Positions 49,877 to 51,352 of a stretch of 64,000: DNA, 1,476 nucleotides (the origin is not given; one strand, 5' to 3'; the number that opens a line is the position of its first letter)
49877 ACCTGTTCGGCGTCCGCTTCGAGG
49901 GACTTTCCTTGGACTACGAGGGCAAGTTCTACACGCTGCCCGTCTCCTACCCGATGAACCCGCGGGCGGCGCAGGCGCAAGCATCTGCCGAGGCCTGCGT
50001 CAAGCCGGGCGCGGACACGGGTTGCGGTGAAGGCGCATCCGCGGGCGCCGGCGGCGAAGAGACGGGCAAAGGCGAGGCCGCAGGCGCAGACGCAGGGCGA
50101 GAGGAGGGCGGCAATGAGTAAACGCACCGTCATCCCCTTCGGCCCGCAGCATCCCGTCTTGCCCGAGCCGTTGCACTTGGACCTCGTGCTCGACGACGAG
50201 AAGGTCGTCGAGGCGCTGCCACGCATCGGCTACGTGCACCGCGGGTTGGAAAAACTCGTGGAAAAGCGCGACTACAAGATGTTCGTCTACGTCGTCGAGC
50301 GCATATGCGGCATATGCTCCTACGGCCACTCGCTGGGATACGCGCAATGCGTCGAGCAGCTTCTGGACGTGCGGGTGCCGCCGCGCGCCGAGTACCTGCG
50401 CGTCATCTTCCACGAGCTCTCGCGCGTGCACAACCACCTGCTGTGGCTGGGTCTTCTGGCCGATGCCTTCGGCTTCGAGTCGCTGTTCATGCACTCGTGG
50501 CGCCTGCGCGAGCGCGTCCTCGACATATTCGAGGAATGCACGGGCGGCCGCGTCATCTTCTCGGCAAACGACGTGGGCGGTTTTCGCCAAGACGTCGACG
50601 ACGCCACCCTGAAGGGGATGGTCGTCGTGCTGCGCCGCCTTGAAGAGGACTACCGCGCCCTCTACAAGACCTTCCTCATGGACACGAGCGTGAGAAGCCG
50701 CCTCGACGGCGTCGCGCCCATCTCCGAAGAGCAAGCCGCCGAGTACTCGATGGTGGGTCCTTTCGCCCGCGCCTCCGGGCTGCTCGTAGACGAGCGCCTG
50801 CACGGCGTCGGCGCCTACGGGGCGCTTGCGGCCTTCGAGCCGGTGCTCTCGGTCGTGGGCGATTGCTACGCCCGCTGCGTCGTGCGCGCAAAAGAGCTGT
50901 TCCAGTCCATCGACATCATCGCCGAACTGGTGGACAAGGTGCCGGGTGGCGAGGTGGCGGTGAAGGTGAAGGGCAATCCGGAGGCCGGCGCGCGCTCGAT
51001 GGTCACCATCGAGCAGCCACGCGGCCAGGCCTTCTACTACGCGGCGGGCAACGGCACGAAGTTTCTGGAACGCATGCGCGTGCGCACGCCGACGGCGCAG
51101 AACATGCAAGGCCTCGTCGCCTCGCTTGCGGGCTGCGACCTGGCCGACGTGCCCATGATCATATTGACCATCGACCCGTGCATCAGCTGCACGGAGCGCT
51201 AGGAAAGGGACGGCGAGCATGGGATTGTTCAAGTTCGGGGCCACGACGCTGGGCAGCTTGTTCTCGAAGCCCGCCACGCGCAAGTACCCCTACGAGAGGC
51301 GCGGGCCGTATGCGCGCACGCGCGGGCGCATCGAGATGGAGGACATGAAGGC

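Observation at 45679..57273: Ech-type group 4 [NiFe]-hydrogenase operon contiguous with a methyl-branch C1-tetrahydrofolate gene set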

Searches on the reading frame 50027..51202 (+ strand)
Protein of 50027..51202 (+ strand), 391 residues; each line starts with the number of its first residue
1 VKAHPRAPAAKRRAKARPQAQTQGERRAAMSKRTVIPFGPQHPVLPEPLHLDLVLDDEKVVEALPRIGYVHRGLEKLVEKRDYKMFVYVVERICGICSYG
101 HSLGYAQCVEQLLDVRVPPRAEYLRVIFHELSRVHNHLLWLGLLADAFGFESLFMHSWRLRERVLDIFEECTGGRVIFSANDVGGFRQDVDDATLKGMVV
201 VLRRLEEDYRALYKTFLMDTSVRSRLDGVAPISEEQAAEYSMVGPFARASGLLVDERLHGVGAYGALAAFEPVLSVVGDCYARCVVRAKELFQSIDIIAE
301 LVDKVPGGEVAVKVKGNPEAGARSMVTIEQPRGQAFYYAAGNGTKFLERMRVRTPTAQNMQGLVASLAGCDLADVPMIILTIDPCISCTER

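Call 3: search_protein_families(library=pfam, proteins=[window:50027-51202:+])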
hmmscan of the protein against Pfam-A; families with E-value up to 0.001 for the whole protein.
window:50027-51202:+ (391 aa): 2 families
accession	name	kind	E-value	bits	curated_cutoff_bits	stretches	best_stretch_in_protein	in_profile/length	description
PF00346.24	Complex1_49kDa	-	1.8e-45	155.6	24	2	149-313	3-167/271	Respiratory-chain NADH dehydrogenase, 49 Kd subunit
PF00374.24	NiFeSe_Hases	-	3.5e-14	53.1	25.8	1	72-141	1-70/508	Nickel-dependent hydrogenase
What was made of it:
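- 50114..51202 (+): echE: [NiFe]-hydrogenase large subunit, 362 aa. PF00374 plus PF00346 (call 3).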

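Call 4: search_protein_families(library=ncbifam, proteins=[window:50027-51202:+])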
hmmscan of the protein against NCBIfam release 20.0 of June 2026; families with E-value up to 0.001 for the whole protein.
window:50027-51202:+ (391 aa): 14 families
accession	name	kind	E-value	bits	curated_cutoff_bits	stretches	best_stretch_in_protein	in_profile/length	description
NF004739.1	PRK06075.1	equivalog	5.2e-80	269.1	360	2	35-313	2-280/384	NADH-quinone oxidoreductase subunit D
TIGR01962.1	NuoD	equivalog_domain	9.1e-67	225.6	459.35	2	33-313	2-282/386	NADH dehydrogenase (quinone) subunit D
NF040602.1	F420_dehyd_FpoD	exception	7.1e-65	219.4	600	1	32-391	6-372/372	F420H2 dehydrogenase subunit FpoD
NF008974.0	PRK12322.1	equivalog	2.2e-62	211.1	522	1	35-385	8-360/366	NADH-quinone oxidoreductase subunit D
NF009808.0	PRK13292.1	equivalog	1.6e-57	195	1156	2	29-309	403-683/791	NADH-quinone oxidoreductase subunit B/C/D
NF005649.0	PRK07415.1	equivalog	7.1e-53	180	583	1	31-310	8-288/394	NAD(P)H-quinone oxidoreductase subunit H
NF008728.0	PRK11742.1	equivalog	3.7e-49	167.6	840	1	30-313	211-494/598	NADH-quinone oxidoreductase subunit C/D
TIGR03295.1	frhA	equivalog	5.6e-15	55.2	392.5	1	71-214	40-190/412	coenzyme F420 hydrogenase subunit alpha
NF033181.1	NiFeSe_hydrog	equivalog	1.8e-14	53.5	600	1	49-141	16-107/507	nickel-dependent hydrogenase large subunit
NF007778.0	PRK10467.1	equivalog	1.6e-11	43.2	969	1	49-140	17-107/567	hydrogenase 2 large subunit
NF045518.1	H2_NiFeSe_large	exception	2.5e-11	43.1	780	1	49-139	16-105/485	NiFeSe hydrogenase large subunit HysA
NF007550.0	PRK10170.1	equivalog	6.5e-10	38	1101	1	50-145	32-127/597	Ni/Fe-hydrogenase large subunit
NF041785.2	VhuA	equivalog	2.7e-08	32.8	800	1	71-145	38-112/418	F420-non-reducing hydrogenase Vhu subunit A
NF040828.1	sulfhyd_ShyA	equivalog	5.5e-06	25.5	700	1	52-152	18-120/415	NAD(P)-dependent hydrogenase/sulfhydrogenase 2 subunit alpha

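Call 25: search_solved_structures(query=window:50114-51202:+, max_evalue=1e-10, show_alignments=2)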
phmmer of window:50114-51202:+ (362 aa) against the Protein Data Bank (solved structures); distinct sequences matched with E-value up to 1e-10: 59.
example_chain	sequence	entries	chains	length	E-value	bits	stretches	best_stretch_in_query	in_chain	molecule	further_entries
6cfw_L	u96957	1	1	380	8.1e-68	232.3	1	6-362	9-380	Membrane-bound hydrogenase subunit alpha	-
7z0s_E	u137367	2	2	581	1.6e-59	205.1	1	3-362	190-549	Formate hydrogenlyase subunit 5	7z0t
2fug_4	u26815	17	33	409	3.2e-48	167.9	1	7-281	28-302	NADH-quinone oxidoreductase chain 4 | NADH-QUINONE OXIDOREDUCTASE SUBUNIT 4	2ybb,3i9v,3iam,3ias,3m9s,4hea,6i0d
6hum_H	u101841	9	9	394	2.2e-46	161.9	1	5-281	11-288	NAD(P)H-quinone oxidoreductase subunit H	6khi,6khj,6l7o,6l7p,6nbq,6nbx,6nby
7eu3_H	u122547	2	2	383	2.8e-43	151.7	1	6-280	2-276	NAD(P)H-quinone oxidoreductase subunit H, chloroplastic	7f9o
7q5y_B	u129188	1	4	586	2.8e-43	151.6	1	5-276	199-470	NADH-quinone oxidoreductase subunit C/D 2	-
7wfg_H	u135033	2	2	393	6.1e-41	143.9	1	6-280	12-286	NAD(P)H-quinone oxidoreductase subunit H, chloroplastic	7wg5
8bpx_D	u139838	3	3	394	1.7e-39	139.2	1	4-283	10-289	NADH dehydrogenase [ubiquinone] iron-sulfur protein 2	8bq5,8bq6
7arc_D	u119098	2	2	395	2e-39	139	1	6-281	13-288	ND7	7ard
8e73_S2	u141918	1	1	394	2.1e-39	138.9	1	4-284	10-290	NDUS2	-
5xtd_Q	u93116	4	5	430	3.2e-39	138.3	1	3-295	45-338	NADH dehydrogenase [ubiquinone] iron-sulfur protein 2, mitochondrial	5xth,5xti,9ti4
7aqr_D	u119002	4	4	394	4.3e-39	137.9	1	4-283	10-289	NADH dehydrogenase subunit 7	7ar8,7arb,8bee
9cwt_Q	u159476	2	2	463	4.4e-39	137.8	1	3-295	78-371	NADH dehydrogenase [ubiquinone] iron-sulfur protein 2, mitochondrial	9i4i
5xtb_Q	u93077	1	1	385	4.6e-39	137.8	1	7-296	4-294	NADH dehydrogenase [ubiquinone] iron-sulfur protein 2, mitochondrial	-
7ar7_D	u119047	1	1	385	8e-39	137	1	7-283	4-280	NADH dehydrogenase [ubiquinone] iron-sulfur protein 2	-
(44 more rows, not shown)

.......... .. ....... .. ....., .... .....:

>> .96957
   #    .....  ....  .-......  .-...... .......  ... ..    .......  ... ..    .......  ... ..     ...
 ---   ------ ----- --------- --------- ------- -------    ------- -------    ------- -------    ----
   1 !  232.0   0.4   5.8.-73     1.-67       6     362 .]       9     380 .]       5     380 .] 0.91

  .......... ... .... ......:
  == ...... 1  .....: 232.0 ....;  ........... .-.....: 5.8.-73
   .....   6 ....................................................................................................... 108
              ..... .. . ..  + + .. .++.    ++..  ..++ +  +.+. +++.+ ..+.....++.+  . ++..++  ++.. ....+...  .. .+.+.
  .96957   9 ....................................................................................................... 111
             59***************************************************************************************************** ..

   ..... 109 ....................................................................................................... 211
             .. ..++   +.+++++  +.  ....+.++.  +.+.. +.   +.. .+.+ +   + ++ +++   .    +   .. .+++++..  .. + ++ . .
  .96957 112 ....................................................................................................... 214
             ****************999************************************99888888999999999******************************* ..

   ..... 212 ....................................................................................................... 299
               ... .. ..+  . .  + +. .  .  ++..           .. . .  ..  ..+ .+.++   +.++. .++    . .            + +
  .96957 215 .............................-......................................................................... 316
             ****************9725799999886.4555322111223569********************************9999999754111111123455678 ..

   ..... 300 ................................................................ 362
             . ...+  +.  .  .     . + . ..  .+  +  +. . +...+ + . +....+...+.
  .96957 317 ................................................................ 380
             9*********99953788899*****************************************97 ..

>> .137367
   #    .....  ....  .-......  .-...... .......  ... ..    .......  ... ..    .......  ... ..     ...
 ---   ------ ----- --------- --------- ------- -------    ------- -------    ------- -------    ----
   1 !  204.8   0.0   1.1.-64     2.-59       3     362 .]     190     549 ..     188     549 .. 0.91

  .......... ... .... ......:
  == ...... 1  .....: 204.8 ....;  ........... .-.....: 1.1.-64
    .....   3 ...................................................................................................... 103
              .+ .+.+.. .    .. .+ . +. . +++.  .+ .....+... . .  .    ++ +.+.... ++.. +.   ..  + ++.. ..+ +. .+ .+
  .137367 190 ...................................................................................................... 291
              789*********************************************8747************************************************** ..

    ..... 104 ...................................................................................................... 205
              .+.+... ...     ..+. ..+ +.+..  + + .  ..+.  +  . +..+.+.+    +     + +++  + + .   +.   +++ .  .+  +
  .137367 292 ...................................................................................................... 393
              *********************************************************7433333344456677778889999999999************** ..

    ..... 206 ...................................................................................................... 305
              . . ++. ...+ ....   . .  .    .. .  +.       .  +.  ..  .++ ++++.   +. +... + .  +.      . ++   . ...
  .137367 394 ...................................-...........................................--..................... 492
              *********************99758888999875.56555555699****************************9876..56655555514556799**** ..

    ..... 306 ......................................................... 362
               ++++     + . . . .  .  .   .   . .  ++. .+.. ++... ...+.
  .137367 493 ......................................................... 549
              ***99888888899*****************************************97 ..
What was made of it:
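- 50114..51202 (+): Best solved relatives are MbhL 6cfw (232 bits) and HycE 7z0s (205 bits) (call 25).
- On Group 4e Ech-type [NiFe]-hydrogenase: Both motifs align with MbhL and HycE (call 25).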

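Call 35: find_homologous_proteins(query=window:50114-51202:+)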
Query window:50114-51202:+ (362 aa): 7314 proteins with E <= 0.001 among 8000 candidates; the best 120 are listed.
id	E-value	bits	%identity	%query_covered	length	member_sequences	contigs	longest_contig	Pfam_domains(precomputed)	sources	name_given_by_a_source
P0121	1.5e-230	783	95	100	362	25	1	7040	PF00374.25,PF00346.25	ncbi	-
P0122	2.6e-191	653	75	100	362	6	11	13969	PF00374.25,PF00346.25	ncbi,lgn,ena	-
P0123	2.3e-190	650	76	100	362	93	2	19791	PF00374.25,PF00346.25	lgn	-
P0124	1.6e-189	648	75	100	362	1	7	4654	PF00374.25,PF00346.25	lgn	-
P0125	2.9e-189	647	77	100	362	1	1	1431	PF00374.25,PF00346.25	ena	-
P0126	1.0e-188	645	76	100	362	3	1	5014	PF00374.25,PF00346.25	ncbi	-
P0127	1.4e-188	645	76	100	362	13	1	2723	PF00374.25,PF00346.25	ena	-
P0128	1.6e-188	644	77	100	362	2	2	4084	PF00374.25,PF00346.25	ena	-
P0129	1.9e-188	644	76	100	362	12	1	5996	PF00374.25,PF00346.25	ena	-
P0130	5.5e-188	643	76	100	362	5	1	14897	PF00374.25,PF00346.25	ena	-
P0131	8.9e-188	642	75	100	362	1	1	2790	PF00374.25,PF00346.25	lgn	-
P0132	2.4e-187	640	75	100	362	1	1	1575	PF00374.25,PF00346.25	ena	-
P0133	2.4e-187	640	75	100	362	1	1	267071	PF00374.25,PF00346.25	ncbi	-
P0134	3.6e-187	640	77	100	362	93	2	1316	PF00374.25,PF00346.25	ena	-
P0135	8.1e-187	639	76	100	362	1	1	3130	PF00374.25,PF00346.25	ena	-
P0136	1.1e-186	638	76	100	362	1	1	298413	PF00374.25,PF00346.25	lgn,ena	-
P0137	3.9e-186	636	76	100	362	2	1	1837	PF00374.25,PF00346.25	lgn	-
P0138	9.3e-186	635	76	100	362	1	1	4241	PF00374.25,PF00346.25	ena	-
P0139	3.2e-185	633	74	100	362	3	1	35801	PF00374.25,PF00346.25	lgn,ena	-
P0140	1.4e-184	631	76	100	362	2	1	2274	PF00374.25,PF00346.25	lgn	-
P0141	6.4e-184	629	75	100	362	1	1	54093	PF00374.25,PF00346.25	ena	-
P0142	6.5e-184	629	73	100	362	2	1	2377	PF00374.25,PF00346.25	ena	-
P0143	1.1e-183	628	74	100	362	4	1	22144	PF00374.25,PF00346.25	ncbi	-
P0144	4.5e-183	626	73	100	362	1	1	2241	PF00374.25,PF00346.25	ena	-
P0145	7.3e-183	626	75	100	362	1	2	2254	PF00374.25,PF00346.25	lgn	-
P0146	1.4e-182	625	73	100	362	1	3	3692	PF00374.25,PF00346.25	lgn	-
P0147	4.5e-182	623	73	100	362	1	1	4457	PF00374.25,PF00346.25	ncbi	-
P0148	5.6e-182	623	73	100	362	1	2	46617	PF00374.25,PF00346.25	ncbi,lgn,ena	-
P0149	6.2e-182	623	73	100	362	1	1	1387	PF00374.25,PF00346.25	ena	-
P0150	7.1e-182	622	73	100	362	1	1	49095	PF00374.25,PF00346.25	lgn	-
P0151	1.5e-181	621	74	100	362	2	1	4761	PF00374.25,PF00346.25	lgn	-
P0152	1.5e-181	621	73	100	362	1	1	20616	PF00374.25,PF00346.25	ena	-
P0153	1.9e-181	621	72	100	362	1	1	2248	PF00374.25,PF00346.25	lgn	-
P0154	2.3e-181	621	72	100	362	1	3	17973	PF00374.25,PF00346.25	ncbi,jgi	ncbi:MAG: nickel-dependent hydrogenase large subunit [Coriobacteriales bacterium]|jgi:ech hydrogenas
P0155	3.0e-181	620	75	100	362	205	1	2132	PF00374.25,PF00346.25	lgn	-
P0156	3.1e-181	620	72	100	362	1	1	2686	PF00374.25,PF00346.25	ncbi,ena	-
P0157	5.8e-181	619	73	100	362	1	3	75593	PF00374.25,PF00346.25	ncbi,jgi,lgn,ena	jgi:ech hydrogenase subunit E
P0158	6.0e-181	619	73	100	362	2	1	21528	PF00374.25,PF00346.25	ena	-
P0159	7.5e-181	619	73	100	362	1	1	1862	PF00374.25,PF00346.25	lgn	-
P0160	8.4e-181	619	72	100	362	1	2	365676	PF00374.25,PF00346.25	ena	-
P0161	9.1e-181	619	73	100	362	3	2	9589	PF00374.25,PF00346.25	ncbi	-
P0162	1.1e-180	619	73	100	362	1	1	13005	PF00374.25,PF00346.25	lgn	-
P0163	2.4e-179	614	72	100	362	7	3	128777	PF00374.25,PF00346.25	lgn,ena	-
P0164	2.4e-179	614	72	100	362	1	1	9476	PF00374.25,PF00346.25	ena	-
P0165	4.2e-178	610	72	100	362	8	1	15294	PF00374.25,PF00346.25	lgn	-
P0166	6.4e-177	606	71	100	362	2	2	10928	PF00374.25,PF00346.25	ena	-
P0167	1.9e-171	588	69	100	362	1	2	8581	PF00374.25,PF00346.25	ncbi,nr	ncbi:MAG: nickel-dependent hydrogenase large subunit [Coriobacteriales bacterium]|nr:nickel-dependen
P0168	5.5e-168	577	69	100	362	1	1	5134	PF00374.25,PF00346.25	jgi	jgi:ech hydrogenase subunit E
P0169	3.9e-166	571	68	100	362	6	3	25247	PF00374.25,PF00346.25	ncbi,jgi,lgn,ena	ncbi:MAG: nickel-dependent hydrogenase large subunit [Coriobacteriales bacterium]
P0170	9.4e-166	569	70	100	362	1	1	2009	PF00374.25,PF00346.25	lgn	-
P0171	1.3e-165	569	68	100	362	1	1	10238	PF00374.25,PF00346.25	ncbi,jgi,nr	ncbi:MAG: nickel-dependent hydrogenase large subunit [Coriobacteriales bacterium]|jgi:ech hydrogenas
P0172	3.4e-164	564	67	100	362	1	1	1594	PF00374.25,PF00346.25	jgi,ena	-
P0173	5.7e-164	564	69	100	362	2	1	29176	PF00374.25,PF00346.25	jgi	-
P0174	1.0e-163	563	66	100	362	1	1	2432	PF00374.25,PF00346.25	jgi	-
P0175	1.4e-163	562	67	100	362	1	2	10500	PF00374.25,PF00346.25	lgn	-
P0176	2.7e-163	561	68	100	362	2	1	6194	PF00374.25,PF00346.25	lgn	-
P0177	3.3e-163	561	66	100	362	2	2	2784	PF00374.25,PF00346.25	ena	-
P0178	1.2e-162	559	67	100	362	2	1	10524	PF00374.25,PF00346.25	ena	-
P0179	1.4e-162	559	67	100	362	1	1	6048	PF00374.25,PF00346.25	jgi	jgi:ech hydrogenase subunit E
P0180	1.5e-162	559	66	100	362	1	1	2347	PF00374.25,PF00346.25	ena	-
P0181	2.2e-162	558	67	100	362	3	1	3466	PF00374.25,PF00346.25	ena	-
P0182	2.7e-162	558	66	100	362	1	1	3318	PF00374.25,PF00346.25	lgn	-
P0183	4.3e-162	557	66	100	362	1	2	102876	PF00374.25,PF00346.25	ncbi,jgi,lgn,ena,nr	ncbi:MAG: nickel-dependent hydrogenase large subunit [Coriobacteriia bacterium]|jgi:ech hydrogenase 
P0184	4.6e-162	557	67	100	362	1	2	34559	PF00374.25,PF00346.25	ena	-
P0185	5.1e-162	557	66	100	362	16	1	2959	PF00374.25,PF00346.25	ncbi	-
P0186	7.8e-162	556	67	100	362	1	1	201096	PF00374.25,PF00346.25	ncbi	-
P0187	9.0e-162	556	67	100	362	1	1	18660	PF00374.25,PF00346.25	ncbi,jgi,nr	ncbi:MAG: nickel-dependent hydrogenase large subunit [Coriobacteriales bacterium]|jgi:ech hydrogenas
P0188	1.1e-161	556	67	100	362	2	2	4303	PF00374.25,PF00346.25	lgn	-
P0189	1.1e-161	556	67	100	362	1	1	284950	PF00374.25,PF00346.25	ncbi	-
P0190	1.2e-161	556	68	100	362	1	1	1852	PF00374.25,PF00346.25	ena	-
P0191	1.3e-161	556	67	100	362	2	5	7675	PF00374.25,PF00346.25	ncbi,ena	-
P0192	1.4e-161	556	65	100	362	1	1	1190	PF00374.25,PF00346.25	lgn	-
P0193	1.5e-161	556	66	100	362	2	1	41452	PF00374.25,PF00346.25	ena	-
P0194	1.5e-161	556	67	100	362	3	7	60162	PF00374.25,PF00346.25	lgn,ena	-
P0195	1.8e-161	555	65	100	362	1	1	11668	PF00374.25,PF00346.25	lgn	-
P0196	1.9e-161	555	66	100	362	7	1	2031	PF00374.25,PF00346.25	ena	-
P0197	2.3e-161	555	67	100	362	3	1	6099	PF00374.25,PF00346.25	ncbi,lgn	-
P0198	2.3e-161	555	66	100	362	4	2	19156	PF00374.25,PF00346.25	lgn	-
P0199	2.6e-161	555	65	100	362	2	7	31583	PF00374.25,PF00346.25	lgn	-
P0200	2.6e-161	555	68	100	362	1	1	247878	PF00374.25,PF00346.25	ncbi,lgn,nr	ncbi:MAG: NADH-quinone oxidoreductase subunit D [Coriobacteriia bacterium]|nr:NADH-quinone oxidoredu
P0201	3.5e-161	554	66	100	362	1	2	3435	PF00374.25,PF00346.25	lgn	-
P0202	3.8e-161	554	66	100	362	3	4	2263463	PF00374.25,PF00346.25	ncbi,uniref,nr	ncbi:hydrogenase large subunit [Xiamenia xianingshaonis]|uniref:NADH-quinone oxidoreductase subunit 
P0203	4.9e-161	554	65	100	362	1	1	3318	PF00374.25,PF00346.25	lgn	-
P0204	6.9e-161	553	66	100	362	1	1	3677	PF00374.25,PF00346.25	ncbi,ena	-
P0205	7.3e-161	553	66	100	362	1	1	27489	PF00374.25,PF00346.25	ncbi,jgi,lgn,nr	ncbi:MAG: nickel-dependent hydrogenase large subunit [Coriobacteriales bacterium]|jgi:ech hydrogenas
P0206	7.7e-161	553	66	100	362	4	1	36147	PF00374.25,PF00346.25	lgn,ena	-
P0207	9.3e-161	553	65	100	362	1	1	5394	PF00374.25,PF00346.25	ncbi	-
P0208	9.3e-161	553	66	100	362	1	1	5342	PF00374.25,PF00346.25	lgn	-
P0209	1.2e-160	553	65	100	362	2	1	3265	PF00374.25,PF00346.25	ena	-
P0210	1.3e-160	552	66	100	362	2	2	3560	PF00374.25,PF00346.25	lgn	-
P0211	1.3e-160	552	65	100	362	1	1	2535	PF00374.25,PF00346.25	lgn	-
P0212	1.5e-160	552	65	100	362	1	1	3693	PF00374.25,PF00346.25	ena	-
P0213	1.5e-160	552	66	100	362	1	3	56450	PF00374.25,PF00346.25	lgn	-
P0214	1.6e-160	552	67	100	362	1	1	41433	PF00374.25,PF00346.25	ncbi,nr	ncbi:NADH dehydrogenase [Actinomycetota bacterium]|nr:NADH dehydrogenase [Actinomycetota bacterium]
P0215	1.6e-160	552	65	100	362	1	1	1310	PF00374.25,PF00346.25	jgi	jgi:ech hydrogenase subunit E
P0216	1.6e-160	552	66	100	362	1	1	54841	PF00374.25,PF00346.25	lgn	-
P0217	1.6e-160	552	65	100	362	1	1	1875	PF00374.25,PF00346.25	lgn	-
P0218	1.7e-160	552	65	100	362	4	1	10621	PF00374.25,PF00346.25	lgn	-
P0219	2.1e-160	552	65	100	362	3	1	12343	PF00374.25,PF00346.25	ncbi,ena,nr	ncbi:MAG: nickel-dependent hydrogenase large subunit [Eggerthellaceae bacterium]|nr:nickel-dependent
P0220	2.3e-160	552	66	100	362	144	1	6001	PF00374.25,PF00346.25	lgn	-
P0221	2.4e-160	552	66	100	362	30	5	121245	PF00374.25,PF00346.25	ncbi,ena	-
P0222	2.5e-160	552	66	100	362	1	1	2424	PF00374.25,PF00346.25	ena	-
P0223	3.7e-160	551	64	100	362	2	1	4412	PF00374.25,PF00346.25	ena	-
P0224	3.8e-160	551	66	100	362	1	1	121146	PF00374.25,PF00346.25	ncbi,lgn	-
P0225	3.8e-160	551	65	100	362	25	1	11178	PF00374.25,PF00346.25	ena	-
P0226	5.8e-160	550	68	100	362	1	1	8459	PF00374.25,PF00346.25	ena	-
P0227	5.9e-160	550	67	100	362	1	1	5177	PF00374.25,PF00346.25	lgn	-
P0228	5.9e-160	550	64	100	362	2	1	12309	PF00374.25,PF00346.25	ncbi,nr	ncbi:MAG: nickel-dependent hydrogenase large subunit [Coriobacteriales bacterium]|nr:nickel-dependen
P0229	5.9e-160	550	66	100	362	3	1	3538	PF00374.25,PF00346.25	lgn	-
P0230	6.0e-160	550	66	100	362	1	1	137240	PF00374.25,PF00346.25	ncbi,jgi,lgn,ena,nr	ncbi:MAG: nickel-dependent hydrogenase large subunit [Coriobacteriia bacterium]|nr:nickel-dependent 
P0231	6.2e-160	550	65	100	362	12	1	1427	PF00374.25,PF00346.25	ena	-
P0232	6.9e-160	550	65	100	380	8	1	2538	PF00374.25,PF00346.25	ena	-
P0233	7.0e-160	550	66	100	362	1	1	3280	PF00374.25,PF00346.25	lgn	-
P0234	9.0e-160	550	66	100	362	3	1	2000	PF00374.25,PF00346.25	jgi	-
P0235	9.3e-160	550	66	100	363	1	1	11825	PF00374.25,PF00346.25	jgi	jgi:ech hydrogenase subunit E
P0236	1.0e-159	550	67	100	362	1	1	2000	PF00374.25,PF00346.25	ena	-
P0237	1.1e-159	549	65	100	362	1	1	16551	PF00374.25,PF00346.25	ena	-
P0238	1.2e-159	549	65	100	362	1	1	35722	PF00374.25,PF00346.25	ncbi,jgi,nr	ncbi:MAG: nickel-dependent hydrogenase large subunit [Coriobacteriales bacterium]|jgi:ech hydrogenas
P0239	1.2e-159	549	65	100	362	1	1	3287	PF00374.25,PF00346.25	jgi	jgi:ech hydrogenase subunit E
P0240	1.4e-159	549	66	100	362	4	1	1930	PF00374.25,PF00346.25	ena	-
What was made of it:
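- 50114..51202 (+): Homologues at 65-73% identity are named 'ech hydrogenase subunit E' by JGI (call 35).
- On Group 4e Ech-type [NiFe]-hydrogenase: JGI names homologues at 65-73% identity 'ech hydrogenase subunit E' (call 35).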
